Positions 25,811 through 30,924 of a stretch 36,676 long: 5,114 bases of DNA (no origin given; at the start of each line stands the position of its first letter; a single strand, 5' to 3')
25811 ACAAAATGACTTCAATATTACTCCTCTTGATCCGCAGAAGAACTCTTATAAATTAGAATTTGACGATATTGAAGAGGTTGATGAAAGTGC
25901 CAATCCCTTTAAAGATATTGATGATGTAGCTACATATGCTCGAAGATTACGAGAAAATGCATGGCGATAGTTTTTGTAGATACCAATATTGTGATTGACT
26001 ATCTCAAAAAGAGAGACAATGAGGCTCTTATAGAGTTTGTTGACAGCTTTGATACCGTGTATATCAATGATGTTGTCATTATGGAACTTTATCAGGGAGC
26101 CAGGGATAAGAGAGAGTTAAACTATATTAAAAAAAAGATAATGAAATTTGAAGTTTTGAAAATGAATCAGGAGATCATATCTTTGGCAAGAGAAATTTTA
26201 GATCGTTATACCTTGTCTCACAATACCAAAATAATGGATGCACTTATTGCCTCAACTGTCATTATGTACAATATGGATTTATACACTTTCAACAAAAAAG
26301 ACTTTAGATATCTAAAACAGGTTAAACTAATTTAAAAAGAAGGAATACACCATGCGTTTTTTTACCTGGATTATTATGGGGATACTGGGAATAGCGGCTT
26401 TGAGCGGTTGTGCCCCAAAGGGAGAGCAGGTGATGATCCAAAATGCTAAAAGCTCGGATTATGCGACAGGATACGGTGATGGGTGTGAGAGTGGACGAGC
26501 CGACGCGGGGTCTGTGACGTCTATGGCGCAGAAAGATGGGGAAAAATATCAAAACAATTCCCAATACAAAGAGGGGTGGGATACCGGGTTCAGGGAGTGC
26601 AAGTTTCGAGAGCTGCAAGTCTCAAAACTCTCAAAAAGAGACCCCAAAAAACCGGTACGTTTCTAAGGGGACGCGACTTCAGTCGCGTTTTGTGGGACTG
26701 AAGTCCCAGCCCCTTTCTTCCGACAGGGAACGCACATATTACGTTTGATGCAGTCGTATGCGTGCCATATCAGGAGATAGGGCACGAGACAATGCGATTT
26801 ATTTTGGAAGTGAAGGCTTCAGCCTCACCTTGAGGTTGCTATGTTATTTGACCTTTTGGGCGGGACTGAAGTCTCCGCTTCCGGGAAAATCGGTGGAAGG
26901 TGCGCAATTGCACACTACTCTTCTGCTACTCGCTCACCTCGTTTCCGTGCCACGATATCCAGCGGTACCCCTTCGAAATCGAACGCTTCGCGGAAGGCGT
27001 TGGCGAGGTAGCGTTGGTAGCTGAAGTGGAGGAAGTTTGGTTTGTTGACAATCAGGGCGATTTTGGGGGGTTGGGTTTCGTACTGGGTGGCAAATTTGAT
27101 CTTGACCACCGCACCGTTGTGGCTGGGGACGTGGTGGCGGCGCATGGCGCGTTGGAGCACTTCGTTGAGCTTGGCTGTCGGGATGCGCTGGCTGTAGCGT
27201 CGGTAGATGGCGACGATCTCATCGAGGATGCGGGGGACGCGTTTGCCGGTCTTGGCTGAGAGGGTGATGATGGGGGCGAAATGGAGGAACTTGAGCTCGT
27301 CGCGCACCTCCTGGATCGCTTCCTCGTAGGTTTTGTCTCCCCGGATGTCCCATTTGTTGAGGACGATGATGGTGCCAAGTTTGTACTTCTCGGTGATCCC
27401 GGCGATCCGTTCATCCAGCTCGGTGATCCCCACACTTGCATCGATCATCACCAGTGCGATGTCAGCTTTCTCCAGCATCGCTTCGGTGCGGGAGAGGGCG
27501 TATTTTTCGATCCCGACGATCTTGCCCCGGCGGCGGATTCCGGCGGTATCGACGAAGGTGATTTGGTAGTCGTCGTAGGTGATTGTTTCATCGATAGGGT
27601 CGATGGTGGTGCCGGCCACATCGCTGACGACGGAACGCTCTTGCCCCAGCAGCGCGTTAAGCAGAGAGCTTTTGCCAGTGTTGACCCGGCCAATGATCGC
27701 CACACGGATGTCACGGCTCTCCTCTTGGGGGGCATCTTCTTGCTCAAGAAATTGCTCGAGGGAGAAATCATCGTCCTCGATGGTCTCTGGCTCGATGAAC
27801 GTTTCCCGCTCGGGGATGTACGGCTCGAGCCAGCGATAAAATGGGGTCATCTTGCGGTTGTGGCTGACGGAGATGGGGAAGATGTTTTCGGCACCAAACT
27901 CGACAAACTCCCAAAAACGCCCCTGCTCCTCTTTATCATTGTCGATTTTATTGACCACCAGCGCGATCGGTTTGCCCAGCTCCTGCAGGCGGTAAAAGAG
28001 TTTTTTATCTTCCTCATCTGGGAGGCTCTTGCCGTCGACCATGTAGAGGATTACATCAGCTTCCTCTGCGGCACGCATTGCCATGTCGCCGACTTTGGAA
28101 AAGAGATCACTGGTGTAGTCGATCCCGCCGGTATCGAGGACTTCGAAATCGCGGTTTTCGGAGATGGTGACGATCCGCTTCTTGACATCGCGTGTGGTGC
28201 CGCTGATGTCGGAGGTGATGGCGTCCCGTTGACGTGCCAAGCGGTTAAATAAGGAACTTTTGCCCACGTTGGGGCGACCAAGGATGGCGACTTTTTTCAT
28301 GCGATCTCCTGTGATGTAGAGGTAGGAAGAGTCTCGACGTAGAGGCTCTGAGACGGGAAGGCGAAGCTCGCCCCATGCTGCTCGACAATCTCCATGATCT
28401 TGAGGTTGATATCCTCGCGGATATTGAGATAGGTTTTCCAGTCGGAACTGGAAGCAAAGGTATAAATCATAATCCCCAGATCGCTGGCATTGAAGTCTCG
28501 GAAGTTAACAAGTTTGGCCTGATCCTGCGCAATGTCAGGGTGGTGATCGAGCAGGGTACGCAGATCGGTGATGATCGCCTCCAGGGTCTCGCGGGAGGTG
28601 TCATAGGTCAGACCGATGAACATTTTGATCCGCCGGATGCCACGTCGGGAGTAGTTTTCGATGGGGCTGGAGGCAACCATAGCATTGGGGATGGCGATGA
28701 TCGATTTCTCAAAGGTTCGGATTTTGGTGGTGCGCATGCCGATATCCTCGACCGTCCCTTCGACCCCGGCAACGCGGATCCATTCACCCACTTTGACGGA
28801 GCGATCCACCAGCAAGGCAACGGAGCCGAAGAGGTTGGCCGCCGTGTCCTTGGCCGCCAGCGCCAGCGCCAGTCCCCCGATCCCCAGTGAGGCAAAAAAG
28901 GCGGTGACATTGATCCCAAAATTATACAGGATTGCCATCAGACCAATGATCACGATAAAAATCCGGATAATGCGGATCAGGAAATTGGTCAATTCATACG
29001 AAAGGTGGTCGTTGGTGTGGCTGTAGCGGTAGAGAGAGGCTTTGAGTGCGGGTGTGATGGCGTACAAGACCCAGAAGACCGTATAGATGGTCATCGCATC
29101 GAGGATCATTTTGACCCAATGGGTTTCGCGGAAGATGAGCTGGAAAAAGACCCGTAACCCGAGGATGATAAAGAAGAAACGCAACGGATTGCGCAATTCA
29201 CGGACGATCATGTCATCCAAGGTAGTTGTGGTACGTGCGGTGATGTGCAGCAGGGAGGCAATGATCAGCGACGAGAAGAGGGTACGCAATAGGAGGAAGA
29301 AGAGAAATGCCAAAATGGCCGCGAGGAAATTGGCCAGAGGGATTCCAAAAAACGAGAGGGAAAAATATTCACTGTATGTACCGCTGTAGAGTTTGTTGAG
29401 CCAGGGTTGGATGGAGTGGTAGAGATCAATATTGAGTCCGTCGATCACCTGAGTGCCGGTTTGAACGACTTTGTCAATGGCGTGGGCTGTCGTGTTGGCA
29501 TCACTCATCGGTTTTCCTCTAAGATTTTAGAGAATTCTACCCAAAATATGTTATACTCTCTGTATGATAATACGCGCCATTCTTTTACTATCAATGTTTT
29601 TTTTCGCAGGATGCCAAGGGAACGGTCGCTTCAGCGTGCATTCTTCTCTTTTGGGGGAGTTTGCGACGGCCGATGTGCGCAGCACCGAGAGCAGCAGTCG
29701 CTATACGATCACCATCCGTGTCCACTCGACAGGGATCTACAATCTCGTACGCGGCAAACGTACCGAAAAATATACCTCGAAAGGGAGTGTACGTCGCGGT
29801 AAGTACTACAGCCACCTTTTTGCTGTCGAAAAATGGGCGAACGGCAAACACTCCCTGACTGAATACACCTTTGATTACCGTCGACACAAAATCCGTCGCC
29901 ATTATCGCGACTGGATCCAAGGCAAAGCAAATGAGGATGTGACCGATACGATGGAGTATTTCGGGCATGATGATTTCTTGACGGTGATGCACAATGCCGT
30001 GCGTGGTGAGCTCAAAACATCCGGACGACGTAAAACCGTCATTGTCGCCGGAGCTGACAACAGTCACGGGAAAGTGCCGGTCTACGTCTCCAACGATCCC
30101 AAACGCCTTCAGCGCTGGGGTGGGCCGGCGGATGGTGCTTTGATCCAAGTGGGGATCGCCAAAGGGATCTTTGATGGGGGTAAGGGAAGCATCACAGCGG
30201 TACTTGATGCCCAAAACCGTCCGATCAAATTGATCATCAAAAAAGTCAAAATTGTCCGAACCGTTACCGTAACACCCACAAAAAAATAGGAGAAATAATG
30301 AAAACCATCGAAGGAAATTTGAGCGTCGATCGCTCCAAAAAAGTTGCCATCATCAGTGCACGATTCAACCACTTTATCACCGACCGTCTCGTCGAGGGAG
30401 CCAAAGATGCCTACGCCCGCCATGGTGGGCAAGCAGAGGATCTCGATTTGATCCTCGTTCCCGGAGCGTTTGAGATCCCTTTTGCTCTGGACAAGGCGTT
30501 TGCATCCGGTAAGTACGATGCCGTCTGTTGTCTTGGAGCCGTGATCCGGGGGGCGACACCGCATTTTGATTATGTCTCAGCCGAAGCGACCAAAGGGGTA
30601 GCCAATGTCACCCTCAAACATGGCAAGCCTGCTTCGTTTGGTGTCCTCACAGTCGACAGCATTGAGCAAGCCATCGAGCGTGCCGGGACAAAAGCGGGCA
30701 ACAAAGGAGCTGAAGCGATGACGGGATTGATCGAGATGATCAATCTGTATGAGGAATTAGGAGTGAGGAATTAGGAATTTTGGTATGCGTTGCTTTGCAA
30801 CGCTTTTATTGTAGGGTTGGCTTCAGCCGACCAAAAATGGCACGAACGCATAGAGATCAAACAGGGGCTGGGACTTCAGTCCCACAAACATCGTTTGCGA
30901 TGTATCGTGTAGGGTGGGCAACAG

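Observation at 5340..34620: One modular hairpin-repeat system (REP/BIME-like mosaic) fills almost every longer intergenic region of a housekeeping segment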

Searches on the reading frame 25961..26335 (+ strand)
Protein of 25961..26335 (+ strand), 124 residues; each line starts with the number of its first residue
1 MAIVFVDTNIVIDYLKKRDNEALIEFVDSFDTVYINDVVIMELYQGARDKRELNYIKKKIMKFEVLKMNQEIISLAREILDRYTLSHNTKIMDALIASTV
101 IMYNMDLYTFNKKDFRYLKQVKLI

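Call 19: search_protein_families(library=pfam, proteins=[window:25961-26335:+])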
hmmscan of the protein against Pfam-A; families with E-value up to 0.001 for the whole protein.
window:25961-26335:+ (124 aa): 2 families
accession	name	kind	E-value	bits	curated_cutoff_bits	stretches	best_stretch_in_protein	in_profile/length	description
PF01850.27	PIN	-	2.6e-14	54.3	23.6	1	4-116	1-115/120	PIN domain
PF16289.11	PIN_12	-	2.7e-05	25.1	32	1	4-78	1-80/172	PIN domain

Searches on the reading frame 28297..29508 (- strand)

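Call 19: search_protein_families(library=pfam, proteins=[window:28297-29508:-])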
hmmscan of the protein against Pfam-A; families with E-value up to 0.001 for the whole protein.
window:28297-29508:- (403 aa): 4 families
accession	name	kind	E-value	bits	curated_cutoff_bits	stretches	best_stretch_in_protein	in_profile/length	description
PF00924.24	MS_channel_2nd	-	3.2e-23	82.1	20.2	1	221-288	1-68/68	Mechanosensitive ion channel, beta-domain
PF21082.3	MS_channel_3rd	-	1.8e-16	60.8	21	1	295-382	2-88/88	Mechanosensitive ion channel MscS, C-terminal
PF21088.3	MS_channel_1st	-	1.7e-09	38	23.1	1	180-220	2-42/42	Mechanosensitive ion channel, transmembrane helices 2/3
PF24956.1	Msl2-3_C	-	1.2e-06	29.1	29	1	293-375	2-86/87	Mechanosensitive ion channel protein 2/3 C-terminal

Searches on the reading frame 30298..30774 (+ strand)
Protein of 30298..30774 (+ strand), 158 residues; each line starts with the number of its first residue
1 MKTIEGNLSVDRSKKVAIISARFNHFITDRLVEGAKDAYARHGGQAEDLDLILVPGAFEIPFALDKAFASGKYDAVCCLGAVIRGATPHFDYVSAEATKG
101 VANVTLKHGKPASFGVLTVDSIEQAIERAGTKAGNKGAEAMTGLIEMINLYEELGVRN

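Call 19: search_protein_families(library=pfam, proteins=[window:30298-30774:+])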
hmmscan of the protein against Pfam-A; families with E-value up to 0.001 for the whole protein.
window:30298-30774:+ (158 aa): 1 family
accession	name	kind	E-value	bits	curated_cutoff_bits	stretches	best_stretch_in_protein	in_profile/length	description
PF00885.24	DMRL_synthase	-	3.8e-54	182.8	26.7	1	14-151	2-138/139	6,7-dimethyl-8-ribityllumazine synthase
